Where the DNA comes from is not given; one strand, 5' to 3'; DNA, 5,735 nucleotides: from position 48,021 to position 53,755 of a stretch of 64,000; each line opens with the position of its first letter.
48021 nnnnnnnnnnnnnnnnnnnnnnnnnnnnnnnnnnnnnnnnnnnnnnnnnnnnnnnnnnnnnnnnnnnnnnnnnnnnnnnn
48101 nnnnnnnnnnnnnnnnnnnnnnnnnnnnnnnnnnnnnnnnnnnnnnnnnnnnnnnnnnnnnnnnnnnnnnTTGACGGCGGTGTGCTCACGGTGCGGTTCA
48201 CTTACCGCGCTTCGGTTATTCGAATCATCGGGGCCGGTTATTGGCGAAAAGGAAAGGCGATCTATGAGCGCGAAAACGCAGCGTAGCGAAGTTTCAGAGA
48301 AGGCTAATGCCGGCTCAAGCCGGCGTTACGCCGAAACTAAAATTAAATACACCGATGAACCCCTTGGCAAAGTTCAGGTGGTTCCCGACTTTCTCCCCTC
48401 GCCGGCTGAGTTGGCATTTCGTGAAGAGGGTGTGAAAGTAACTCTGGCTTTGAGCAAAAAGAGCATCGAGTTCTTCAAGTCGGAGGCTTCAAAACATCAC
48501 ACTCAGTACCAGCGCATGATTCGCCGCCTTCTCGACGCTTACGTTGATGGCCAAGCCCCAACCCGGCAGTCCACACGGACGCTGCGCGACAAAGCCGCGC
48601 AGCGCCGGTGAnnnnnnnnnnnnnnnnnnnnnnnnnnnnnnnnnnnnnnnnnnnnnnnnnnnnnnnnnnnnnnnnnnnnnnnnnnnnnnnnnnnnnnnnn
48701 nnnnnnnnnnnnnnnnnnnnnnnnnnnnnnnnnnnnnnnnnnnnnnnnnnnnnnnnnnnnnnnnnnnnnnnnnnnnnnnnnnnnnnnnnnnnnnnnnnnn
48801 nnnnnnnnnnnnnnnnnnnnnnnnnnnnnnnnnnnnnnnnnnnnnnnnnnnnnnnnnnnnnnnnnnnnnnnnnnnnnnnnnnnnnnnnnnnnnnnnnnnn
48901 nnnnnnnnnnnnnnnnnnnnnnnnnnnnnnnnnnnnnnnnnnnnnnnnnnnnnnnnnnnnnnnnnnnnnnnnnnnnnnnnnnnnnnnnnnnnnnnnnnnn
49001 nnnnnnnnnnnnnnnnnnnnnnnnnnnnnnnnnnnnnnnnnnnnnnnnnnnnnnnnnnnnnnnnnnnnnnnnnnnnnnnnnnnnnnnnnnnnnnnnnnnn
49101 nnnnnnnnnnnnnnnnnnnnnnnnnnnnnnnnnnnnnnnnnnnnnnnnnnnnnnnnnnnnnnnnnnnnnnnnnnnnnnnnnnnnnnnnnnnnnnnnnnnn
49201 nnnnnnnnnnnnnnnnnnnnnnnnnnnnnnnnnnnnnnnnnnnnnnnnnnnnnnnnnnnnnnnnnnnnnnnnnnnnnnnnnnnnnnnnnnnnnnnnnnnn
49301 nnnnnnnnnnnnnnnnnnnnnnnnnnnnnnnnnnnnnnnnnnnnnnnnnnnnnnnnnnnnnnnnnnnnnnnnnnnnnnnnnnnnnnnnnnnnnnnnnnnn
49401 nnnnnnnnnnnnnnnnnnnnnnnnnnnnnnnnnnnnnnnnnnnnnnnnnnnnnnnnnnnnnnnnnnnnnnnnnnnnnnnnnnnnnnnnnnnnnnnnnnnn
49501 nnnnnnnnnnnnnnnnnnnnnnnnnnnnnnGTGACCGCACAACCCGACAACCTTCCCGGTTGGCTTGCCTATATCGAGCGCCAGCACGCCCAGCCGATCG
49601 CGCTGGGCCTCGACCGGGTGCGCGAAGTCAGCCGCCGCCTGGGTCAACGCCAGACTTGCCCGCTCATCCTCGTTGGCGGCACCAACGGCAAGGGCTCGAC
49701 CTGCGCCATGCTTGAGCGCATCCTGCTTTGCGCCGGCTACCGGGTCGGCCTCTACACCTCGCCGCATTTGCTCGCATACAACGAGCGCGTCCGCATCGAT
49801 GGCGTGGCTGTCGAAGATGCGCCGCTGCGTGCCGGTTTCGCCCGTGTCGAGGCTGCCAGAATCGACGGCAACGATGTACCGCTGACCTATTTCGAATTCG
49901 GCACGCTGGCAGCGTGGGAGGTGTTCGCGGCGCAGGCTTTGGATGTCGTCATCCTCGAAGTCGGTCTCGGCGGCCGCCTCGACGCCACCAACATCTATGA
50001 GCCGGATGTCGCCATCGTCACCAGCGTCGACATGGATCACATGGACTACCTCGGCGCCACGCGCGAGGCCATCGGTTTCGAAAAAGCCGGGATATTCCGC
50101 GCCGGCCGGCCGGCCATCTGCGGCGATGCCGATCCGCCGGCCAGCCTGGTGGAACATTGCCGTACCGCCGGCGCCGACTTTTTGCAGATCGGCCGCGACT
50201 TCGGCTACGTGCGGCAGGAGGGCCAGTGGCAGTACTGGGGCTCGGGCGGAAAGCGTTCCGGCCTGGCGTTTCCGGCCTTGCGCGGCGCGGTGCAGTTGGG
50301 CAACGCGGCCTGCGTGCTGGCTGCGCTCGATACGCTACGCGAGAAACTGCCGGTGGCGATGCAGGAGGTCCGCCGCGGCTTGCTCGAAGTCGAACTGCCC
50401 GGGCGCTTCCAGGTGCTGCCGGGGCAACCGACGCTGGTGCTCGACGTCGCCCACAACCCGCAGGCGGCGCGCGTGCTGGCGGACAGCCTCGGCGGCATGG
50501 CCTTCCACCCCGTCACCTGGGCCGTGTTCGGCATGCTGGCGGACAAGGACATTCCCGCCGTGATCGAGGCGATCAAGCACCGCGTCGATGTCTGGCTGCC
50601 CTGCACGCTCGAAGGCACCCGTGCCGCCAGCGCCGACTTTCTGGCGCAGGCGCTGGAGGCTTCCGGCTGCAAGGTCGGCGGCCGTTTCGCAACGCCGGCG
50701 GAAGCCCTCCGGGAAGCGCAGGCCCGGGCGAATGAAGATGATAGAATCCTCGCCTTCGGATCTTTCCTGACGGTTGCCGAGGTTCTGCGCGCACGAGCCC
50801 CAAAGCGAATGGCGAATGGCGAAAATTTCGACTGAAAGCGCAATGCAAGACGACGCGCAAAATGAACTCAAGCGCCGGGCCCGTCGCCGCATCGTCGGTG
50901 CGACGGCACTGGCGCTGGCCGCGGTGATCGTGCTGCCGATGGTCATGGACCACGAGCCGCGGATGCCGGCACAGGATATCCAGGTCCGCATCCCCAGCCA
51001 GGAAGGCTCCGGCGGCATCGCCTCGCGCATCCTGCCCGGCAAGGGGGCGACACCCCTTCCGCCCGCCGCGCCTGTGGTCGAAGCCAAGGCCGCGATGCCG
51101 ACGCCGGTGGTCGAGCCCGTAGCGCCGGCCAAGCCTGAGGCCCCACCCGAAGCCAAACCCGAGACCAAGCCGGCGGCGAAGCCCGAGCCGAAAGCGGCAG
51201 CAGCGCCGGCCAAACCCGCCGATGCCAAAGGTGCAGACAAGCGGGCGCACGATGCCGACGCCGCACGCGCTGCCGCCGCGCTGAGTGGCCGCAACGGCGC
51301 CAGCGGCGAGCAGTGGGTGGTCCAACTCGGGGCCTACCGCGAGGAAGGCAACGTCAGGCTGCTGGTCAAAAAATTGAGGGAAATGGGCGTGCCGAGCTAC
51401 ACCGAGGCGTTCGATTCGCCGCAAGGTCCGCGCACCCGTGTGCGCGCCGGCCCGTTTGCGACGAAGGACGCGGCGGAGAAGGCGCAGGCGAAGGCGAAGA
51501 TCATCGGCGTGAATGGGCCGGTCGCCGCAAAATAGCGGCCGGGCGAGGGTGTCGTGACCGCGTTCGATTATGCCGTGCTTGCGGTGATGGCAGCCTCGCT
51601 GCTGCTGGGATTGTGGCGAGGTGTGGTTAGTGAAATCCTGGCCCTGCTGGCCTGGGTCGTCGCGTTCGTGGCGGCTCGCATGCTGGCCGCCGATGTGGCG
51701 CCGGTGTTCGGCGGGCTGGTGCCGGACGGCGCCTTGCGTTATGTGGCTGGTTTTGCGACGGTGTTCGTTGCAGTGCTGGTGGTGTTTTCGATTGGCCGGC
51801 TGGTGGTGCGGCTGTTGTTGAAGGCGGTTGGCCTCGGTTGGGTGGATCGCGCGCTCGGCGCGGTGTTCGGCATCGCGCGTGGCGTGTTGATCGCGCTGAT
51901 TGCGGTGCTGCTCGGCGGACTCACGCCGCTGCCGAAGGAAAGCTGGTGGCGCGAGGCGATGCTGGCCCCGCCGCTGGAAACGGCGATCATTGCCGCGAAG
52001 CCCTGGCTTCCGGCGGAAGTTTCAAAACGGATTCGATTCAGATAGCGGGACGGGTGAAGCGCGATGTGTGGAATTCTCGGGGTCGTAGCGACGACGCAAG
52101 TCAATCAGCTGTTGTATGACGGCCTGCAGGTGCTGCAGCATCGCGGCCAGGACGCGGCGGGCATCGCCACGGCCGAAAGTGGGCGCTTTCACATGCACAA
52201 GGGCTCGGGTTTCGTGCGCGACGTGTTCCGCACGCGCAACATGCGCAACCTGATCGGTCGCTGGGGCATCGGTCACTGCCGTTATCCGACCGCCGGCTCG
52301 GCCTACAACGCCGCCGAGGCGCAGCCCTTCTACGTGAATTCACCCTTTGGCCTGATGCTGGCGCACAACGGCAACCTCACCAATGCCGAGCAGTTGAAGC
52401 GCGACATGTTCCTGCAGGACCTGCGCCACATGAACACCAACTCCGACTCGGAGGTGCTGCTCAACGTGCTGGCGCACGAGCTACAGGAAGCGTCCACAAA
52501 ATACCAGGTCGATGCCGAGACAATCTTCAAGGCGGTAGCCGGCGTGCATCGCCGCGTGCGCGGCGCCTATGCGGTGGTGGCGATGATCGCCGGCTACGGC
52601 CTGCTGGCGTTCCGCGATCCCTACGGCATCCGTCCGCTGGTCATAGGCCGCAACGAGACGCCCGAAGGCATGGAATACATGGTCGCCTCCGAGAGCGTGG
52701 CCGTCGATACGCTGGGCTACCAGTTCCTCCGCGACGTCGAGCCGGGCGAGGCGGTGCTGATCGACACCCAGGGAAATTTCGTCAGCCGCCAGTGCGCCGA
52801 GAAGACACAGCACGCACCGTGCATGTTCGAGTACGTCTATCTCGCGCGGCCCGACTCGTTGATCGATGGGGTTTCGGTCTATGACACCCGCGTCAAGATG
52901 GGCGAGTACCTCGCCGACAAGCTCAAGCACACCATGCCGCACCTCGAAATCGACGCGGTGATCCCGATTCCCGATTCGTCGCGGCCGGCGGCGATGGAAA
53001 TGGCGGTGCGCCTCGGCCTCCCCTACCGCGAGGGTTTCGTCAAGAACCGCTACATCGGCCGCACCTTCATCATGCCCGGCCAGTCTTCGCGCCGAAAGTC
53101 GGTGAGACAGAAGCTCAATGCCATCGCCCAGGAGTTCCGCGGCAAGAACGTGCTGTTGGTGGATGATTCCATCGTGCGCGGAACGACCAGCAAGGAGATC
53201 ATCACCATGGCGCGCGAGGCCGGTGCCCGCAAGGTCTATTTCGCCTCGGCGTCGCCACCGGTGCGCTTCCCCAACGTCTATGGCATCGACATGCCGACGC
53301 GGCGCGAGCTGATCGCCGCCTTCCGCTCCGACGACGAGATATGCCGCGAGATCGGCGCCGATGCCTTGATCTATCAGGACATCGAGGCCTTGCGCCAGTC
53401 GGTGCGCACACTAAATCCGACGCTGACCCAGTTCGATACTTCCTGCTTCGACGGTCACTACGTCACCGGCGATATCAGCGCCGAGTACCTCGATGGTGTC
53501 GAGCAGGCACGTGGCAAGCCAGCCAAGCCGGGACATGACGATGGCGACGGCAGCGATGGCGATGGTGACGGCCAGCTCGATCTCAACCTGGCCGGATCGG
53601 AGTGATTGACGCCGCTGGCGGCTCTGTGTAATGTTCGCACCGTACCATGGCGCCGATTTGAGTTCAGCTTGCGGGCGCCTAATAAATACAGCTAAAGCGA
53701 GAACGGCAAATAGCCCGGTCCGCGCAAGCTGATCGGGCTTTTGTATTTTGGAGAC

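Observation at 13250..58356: Over-represented 23-nt word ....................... embedded in unrelated genes in three coding registers (uptake-signal-like or genome-architecture motif)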

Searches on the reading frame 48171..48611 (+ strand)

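Call 62: search_protein_families(library=pfam, proteins=[window:48171-48611:+], max_evalue=0.01)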
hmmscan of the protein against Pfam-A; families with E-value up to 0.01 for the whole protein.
window:48171-48611:+ (146 aa): 3 families
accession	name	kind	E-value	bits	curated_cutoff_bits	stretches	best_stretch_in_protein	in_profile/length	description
PF19891.5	DUF6364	-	0.00083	20.2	27.3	1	89-128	4-39/70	Family of unknown function (DUF6364)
PF22744.3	Toast-rack_PspC-Cterm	-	0.0013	18.8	27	1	43-116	32-108/136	ToastRack found in some PspC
PF14384.12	BrnA_antitoxin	-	0.0053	17.6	26.1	1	62-125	7-68/68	BrnA antitoxin of type II toxin-antitoxin system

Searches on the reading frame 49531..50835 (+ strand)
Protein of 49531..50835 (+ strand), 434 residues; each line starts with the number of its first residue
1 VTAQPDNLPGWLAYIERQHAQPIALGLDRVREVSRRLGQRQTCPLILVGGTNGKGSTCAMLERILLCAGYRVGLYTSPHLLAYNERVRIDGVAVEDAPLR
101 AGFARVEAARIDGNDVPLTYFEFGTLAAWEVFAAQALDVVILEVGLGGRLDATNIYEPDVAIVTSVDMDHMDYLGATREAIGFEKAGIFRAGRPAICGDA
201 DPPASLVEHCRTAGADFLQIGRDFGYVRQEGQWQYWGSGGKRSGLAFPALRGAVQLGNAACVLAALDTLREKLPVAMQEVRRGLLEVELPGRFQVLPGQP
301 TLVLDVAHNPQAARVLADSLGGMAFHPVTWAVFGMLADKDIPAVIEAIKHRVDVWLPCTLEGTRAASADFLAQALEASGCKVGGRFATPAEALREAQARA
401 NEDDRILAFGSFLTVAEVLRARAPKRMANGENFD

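Call 7: search_protein_families(library=pfam, proteins=[window:49531-50835:+])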
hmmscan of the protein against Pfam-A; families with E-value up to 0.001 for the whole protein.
window:49531-50835:+ (434 aa): 2 families
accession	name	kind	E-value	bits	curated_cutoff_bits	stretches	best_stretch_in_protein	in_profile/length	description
PF02875.26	Mur_ligase_C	-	3e-18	67.3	28.4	1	291-412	1-127/127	Mur ligase, glutamate ligase domain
PF08245.18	Mur_ligase_M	-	2.4e-10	41.2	24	1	48-199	1-123/200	Mur ligase middle domain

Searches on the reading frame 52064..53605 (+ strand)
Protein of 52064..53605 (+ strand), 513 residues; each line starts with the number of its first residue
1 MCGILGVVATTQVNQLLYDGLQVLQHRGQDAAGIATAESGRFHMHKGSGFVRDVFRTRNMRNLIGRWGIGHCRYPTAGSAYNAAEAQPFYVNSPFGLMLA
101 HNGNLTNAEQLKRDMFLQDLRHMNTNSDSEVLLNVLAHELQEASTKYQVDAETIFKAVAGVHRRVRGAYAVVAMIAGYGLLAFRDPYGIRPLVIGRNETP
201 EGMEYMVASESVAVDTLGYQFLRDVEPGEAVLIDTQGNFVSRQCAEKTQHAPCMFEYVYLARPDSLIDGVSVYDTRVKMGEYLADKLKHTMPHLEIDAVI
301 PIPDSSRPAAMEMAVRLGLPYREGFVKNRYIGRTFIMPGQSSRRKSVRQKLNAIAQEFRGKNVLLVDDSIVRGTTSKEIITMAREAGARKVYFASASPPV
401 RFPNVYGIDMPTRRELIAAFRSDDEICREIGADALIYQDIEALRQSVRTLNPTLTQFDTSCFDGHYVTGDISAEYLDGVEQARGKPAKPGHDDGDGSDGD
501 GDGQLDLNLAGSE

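Call 8: search_protein_families(library=pfam, proteins=[window:52064-53605:+])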
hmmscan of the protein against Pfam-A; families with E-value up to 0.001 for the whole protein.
window:52064-53605:+ (513 aa): 3 families
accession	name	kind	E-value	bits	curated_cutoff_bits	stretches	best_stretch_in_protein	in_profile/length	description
PF13522.11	GATase_6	-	1.1e-14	55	27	1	66-202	11-122/130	Glutamine amidotransferase domain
PF13537.11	GATase_7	-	1.2e-12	48.3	25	1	83-213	10-120/123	Glutamine amidotransferase domain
PF00156.33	Pribosyltran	-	2.3e-07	30.7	26.3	1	294-394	28-121/158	Phosphoribosyl transferase domain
